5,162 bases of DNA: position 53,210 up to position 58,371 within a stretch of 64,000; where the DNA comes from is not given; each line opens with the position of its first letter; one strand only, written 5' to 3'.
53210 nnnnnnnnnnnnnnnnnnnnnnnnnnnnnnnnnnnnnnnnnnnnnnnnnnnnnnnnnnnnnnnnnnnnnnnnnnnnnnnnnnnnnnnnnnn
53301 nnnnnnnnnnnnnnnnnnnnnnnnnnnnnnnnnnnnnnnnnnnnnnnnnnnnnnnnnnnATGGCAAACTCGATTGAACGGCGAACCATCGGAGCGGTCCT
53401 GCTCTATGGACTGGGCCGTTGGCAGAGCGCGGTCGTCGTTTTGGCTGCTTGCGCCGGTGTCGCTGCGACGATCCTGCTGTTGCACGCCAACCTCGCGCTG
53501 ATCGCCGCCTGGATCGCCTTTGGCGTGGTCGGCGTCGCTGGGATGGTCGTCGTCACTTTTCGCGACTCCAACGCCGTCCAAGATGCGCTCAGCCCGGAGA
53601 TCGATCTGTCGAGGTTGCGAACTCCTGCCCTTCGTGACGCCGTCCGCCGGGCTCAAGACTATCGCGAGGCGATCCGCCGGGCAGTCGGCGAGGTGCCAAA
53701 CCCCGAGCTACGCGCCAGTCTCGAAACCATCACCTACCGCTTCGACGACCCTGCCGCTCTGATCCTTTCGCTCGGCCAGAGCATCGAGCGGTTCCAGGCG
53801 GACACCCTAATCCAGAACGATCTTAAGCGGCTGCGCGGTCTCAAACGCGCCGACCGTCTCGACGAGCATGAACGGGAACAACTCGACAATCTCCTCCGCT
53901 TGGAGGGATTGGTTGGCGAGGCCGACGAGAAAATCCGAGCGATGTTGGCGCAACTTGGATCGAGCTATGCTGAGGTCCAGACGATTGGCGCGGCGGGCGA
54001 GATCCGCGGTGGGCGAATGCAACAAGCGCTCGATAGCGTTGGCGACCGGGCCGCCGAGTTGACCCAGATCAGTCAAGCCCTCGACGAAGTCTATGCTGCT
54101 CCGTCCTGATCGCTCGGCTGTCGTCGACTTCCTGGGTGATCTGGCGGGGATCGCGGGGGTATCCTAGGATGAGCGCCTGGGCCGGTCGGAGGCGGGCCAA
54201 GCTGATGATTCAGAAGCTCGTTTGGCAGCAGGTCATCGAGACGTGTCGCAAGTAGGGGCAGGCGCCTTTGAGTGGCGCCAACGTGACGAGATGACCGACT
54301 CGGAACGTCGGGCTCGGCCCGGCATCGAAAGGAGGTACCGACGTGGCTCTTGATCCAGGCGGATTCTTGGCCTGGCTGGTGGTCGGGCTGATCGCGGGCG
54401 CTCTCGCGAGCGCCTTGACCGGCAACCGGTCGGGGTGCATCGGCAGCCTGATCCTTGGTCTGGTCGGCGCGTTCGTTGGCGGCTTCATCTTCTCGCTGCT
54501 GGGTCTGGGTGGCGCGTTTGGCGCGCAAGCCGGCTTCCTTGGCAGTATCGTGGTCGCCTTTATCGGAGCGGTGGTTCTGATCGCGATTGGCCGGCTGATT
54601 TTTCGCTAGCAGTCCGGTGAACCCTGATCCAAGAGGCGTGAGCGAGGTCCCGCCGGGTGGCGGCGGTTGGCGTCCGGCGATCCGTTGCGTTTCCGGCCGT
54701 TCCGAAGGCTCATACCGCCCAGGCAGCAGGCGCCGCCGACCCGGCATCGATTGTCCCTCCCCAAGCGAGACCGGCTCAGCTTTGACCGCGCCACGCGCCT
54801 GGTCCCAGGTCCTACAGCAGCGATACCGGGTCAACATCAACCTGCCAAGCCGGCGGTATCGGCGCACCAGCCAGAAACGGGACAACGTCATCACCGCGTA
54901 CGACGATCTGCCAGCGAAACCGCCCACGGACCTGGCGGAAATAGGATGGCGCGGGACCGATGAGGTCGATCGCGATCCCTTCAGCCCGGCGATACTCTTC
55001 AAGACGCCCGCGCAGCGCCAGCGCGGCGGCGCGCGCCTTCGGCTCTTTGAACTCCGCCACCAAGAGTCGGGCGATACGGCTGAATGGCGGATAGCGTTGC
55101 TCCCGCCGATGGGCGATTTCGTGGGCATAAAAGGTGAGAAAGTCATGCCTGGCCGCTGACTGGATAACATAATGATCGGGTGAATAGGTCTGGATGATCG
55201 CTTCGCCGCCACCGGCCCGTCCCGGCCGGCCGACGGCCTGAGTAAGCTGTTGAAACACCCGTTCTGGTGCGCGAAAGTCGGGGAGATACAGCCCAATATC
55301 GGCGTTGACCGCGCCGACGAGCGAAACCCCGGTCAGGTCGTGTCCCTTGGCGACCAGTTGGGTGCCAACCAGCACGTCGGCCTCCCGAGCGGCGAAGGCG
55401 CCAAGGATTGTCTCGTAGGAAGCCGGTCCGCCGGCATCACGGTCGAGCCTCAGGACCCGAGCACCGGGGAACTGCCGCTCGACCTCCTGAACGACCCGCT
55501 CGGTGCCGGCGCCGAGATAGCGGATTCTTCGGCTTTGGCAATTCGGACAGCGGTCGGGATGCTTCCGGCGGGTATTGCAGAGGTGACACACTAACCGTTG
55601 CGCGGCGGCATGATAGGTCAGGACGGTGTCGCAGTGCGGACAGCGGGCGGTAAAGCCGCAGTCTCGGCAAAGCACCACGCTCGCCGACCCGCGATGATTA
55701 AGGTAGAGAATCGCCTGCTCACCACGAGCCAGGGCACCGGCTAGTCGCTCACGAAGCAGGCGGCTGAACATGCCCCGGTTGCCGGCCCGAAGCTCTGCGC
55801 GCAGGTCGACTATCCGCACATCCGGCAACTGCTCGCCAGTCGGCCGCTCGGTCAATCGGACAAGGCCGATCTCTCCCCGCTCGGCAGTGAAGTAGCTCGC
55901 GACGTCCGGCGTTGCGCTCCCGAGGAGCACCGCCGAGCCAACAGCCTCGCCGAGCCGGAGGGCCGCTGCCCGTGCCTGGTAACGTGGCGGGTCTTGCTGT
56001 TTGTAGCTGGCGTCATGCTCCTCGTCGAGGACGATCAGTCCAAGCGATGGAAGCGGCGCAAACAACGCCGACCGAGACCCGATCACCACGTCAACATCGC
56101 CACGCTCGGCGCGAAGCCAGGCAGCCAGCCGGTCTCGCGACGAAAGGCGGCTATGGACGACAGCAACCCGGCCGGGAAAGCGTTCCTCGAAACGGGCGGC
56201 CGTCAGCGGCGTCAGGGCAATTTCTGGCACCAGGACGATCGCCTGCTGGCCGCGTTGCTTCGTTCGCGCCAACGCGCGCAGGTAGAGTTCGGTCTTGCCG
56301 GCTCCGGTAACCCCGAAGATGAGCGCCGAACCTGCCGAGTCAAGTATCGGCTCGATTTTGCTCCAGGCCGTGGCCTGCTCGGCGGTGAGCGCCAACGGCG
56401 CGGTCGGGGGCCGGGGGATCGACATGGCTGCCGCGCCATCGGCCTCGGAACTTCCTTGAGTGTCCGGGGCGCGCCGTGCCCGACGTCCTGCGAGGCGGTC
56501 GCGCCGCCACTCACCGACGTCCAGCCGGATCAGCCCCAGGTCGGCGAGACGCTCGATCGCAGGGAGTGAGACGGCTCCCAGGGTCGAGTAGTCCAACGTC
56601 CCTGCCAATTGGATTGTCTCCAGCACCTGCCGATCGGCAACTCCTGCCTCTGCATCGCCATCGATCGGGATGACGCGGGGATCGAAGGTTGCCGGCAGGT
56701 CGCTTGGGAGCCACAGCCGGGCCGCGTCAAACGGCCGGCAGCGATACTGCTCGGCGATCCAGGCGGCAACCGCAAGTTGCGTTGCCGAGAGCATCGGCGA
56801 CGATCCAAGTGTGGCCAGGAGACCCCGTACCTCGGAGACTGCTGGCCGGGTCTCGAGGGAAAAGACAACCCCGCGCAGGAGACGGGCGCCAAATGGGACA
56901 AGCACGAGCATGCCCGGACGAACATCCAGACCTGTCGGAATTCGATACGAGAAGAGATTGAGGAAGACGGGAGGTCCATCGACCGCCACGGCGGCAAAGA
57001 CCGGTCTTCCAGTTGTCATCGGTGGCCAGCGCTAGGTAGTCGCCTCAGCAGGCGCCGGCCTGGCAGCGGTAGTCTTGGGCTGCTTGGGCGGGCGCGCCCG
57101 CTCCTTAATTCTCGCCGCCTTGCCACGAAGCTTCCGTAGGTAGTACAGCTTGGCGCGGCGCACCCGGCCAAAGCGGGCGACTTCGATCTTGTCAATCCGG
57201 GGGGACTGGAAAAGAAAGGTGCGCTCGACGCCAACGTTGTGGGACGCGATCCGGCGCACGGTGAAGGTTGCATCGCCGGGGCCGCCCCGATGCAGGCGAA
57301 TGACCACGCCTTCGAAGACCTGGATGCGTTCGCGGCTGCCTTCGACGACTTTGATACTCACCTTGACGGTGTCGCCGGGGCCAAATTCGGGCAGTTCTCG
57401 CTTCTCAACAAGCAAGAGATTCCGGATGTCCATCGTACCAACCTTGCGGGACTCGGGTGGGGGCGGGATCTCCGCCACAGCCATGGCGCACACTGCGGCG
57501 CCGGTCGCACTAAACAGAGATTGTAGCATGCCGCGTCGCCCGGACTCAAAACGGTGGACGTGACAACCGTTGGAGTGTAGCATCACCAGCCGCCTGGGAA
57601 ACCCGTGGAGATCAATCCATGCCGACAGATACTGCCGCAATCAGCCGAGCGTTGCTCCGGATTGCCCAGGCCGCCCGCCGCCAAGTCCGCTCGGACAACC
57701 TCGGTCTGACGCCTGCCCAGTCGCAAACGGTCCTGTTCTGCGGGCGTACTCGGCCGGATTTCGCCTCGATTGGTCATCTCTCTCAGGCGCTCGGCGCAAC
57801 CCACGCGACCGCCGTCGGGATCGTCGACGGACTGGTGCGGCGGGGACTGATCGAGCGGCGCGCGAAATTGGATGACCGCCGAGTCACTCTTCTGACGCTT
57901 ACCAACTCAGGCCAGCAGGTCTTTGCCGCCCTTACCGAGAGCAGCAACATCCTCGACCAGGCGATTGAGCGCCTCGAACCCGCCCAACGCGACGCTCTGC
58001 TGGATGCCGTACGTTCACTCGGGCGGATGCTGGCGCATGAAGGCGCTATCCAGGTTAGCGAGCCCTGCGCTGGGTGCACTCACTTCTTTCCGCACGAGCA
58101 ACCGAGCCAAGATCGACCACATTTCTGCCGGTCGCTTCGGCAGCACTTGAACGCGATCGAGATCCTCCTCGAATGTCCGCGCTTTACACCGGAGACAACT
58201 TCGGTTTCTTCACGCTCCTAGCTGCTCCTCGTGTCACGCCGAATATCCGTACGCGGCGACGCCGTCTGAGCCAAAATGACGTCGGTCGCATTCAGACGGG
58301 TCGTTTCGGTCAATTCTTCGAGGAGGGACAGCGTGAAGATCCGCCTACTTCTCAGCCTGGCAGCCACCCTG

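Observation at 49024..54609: PspA (IM30) operon with an unusual partner set, flanked by an orphan NarL-type regulator and a GlsB-type stress protein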

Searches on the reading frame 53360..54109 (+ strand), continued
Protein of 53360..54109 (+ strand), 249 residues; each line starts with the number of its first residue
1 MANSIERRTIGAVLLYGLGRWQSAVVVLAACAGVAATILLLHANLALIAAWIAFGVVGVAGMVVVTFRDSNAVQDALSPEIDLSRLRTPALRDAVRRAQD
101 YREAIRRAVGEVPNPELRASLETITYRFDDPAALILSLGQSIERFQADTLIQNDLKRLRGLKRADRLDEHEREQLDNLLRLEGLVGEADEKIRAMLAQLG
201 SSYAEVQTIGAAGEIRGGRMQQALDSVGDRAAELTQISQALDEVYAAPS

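Call 65: find_encoding_contigs(protein=P0101, flank=8000, max_places=2)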
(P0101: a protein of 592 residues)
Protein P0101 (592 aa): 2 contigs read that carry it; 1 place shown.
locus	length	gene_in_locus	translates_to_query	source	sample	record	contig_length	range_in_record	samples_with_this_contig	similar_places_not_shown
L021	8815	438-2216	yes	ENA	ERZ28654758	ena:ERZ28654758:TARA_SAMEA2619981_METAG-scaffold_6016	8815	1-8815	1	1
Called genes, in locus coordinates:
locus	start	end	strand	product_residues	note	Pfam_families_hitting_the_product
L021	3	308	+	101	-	?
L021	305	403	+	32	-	-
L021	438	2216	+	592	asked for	PF03704:BTAD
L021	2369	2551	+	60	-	PF01408:GFO_IDH_MocA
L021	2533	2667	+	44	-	-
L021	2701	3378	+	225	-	PF04773:FecR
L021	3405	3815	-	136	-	PF00892:EamA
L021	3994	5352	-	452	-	PF00092:VWA, PF13519:VWA_2, PF13768:VWA_3 (weak), PF16697:Yop-YscD_cpl (weak)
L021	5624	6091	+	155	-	-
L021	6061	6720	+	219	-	PF07638:Sigma70_ECF (weak), PF04542:Sigma70_r2, PF08281:Sigma70_r4_2, PF04545:Sigma70_r4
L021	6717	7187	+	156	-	PF13490:zf-HC2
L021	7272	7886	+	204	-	PF04264:YceI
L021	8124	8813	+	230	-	?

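Call 69: search_protein_families(library=padloc, proteins=[window:53360-54109:+, L013:2457-3830:+], max_evalue=0.001)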
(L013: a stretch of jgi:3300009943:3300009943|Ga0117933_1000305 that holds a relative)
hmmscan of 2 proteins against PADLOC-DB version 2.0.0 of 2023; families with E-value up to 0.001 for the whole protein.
window:53360-54109:+ (249 aa): 1 family
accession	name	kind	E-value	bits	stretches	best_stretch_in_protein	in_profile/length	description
PDLC03841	LeoBC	-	0.001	16.3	0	27-132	457-570/601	-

L013:2457-3830:+ (457 aa): 0 families

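Call 70: search_protein_families(library=pfam, proteins=[L013:2457-3830:+, L013:5052-6239:+], max_evalue=0.01)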
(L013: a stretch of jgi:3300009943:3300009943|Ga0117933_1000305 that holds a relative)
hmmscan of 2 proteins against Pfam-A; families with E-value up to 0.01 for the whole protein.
L013:2457-3830:+ (457 aa): 5 families
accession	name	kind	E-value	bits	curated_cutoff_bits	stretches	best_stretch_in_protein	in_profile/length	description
PF00486.34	Trans_reg_C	-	5.2e-19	68.5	26.2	1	380-454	5-77/77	Transcriptional regulatory protein, C terminal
PF13191.12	AAA_16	-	1.3e-07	32.7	32.6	1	16-162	3-154/167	AAA ATPase domain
PF20703.3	nSTAND1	-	4.6e-07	30.2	27.1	1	17-310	18-283/379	Novel STAND NTPase 1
PF13401.12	AAA_22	-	0.0017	19.1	27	1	32-169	5-113/130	AAA domain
PF14516.12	AAA_35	-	0.0028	17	27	0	31-156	30-144/331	AAA-like domain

L013:5052-6239:+ (395 aa): 1 family
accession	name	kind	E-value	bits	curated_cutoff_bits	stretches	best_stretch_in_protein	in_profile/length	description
PF13416.11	SBP_bac_8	-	0.00015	22.1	27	1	151-347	100-266/279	Bacterial extracellular solute-binding protein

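Call 73: search_solved_structures(query=A7, max_evalue=10)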
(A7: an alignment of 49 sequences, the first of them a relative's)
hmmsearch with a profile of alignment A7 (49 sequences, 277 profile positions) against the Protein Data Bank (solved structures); distinct sequences matched with E-value up to 10: 12.
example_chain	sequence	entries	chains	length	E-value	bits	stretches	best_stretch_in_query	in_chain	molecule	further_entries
6kos_A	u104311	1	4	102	0.0027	20.3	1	201-267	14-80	SUWA (Super WA20)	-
5vre_A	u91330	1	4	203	0.063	15.8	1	16-95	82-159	Putative integral membrane protein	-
3g6b_A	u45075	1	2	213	0.13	14.7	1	121-260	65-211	Methyl-accepting chemotaxis protein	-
6qp4_A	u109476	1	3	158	0.26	13.7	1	124-161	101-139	UspA1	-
8vc9_A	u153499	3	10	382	0.38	13.2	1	165-265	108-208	Leptospira virulence regulator B (LvrB) | histidine kinase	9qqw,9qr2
7vdh_R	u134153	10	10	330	0.42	13.1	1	30-107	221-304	Mas-related G-protein coupled receptor member X2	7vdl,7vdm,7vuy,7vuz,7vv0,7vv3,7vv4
7s8l_R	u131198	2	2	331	0.43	13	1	30-107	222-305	Mas-related G-protein coupled receptor member X2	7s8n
8yy9_O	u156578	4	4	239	0.67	12.4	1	32-87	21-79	Reaction center protein O chain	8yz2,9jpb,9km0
9fn1_U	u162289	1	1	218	1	11.8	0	94-143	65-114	Vps20/32/60-like protein (ESCRT-III)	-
3g67_A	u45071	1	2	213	1.4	11.4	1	121-260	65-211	Methyl-accepting chemotaxis protein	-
9u9h_A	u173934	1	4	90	3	10.3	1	28-85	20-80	Virion membrane protein OPG140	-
9lts_A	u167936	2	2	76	6.3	9.2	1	31-69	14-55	Protein LRC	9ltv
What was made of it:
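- Tried and rejected: The PDB sequence profile found nothing meaningful (call 73).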

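Call 80: list_cluster_members(proteins=[P0064, P0065, P0066, P0081, P0082, P0085, P0089, P0093, P0099, P0123])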
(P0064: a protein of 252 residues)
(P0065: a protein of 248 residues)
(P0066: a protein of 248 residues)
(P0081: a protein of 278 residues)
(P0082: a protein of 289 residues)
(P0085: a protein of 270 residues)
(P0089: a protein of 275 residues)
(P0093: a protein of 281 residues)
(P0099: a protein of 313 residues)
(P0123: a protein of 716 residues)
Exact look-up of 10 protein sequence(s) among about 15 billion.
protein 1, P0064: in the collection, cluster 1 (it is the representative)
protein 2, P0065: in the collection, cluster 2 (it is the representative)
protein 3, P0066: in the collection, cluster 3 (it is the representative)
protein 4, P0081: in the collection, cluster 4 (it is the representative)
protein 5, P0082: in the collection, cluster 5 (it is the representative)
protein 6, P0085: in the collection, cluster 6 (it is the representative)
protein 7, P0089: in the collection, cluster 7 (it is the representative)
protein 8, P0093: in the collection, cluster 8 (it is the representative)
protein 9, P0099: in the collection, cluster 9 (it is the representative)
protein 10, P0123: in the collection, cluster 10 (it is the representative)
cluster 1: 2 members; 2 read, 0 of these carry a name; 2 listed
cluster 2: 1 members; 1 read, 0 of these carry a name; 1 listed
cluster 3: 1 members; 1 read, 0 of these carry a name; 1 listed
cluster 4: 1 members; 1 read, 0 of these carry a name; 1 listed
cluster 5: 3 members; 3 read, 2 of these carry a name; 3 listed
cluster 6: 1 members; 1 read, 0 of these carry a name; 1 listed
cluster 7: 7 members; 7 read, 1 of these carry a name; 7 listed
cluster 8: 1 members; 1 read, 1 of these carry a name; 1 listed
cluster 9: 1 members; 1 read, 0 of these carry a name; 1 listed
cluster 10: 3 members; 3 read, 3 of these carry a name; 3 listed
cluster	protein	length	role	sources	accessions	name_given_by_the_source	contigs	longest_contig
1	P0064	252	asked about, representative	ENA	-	-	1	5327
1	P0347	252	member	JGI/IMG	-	-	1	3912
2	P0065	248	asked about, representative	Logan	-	-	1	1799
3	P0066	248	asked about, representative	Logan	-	-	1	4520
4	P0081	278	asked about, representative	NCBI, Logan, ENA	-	-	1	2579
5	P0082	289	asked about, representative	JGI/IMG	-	hypothetical protein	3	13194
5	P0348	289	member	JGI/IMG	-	hypothetical protein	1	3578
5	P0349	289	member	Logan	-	-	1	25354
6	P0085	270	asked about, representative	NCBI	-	-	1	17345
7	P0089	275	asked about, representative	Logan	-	-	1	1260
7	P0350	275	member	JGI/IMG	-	hypothetical protein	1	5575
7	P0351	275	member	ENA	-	-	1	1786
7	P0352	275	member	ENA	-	-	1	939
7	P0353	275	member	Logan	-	-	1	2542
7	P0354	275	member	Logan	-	-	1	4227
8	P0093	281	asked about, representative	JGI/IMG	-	DNA repair exonuclease SbcCD ATPase subunit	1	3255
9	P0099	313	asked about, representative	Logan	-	-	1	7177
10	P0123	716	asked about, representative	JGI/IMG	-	hypothetical protein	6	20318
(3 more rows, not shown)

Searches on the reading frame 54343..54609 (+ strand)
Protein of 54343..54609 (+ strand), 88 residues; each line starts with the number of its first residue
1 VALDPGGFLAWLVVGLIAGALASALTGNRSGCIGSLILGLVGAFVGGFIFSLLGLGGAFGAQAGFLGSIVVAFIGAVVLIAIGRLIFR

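Call 3: search_protein_families(library=pfam, proteins=[window:54343-54609:+], max_evalue=0.1)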
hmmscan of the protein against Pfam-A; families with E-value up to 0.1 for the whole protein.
window:54343-54609:+ (88 aa): 2 families
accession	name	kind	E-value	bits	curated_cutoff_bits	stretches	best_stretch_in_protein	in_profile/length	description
PF04226.18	Transgly_assoc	-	5.5e-11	42.9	25.3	1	37-88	2-49/49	Transglycosylase associated protein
PF17647.6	DUF5518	-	0.057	14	27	1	5-81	24-99/116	Family of unknown function (DUF5518)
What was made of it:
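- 54343..54609 (+): GlsB/YeaQ/YmgE (Transgly_assoc) small membrane protein. It is an adjacent gene, judged not part of the conserved module. PF04226 42.9 bits (call 3).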

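Call 4: search_protein_families(library=ncbifam, proteins=[window:54343-54609:+], max_evalue=0.1)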
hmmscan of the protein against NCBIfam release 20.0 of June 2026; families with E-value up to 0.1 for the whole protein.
window:54343-54609:+ (88 aa): 1 family
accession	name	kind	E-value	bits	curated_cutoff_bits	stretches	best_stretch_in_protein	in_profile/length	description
NF007771.0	PRK10457.1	equivalog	2.8e-10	40.6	129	1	7-85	2-79/82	hypothetical protein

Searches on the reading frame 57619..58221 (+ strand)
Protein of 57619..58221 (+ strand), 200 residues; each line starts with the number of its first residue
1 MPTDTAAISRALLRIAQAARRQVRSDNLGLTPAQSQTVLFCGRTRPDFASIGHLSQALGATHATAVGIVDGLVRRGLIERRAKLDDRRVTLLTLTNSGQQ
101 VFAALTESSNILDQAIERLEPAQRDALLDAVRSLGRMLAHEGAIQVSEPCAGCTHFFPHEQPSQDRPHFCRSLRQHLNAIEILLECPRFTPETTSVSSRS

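Call 68: search_protein_families(library=pfam, proteins=[window:57619-58221:+], max_evalue=0.0001)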
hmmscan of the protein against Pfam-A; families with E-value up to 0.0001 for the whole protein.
window:57619-58221:+ (200 aa): 2 families
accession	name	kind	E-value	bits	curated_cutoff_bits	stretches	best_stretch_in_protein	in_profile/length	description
PF12802.13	MarR_2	-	3e-10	40.5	27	1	28-88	1-60/61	MarR family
PF01047.28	MarR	-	6.3e-07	29.6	24.6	1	38-89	8-58/59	MarR family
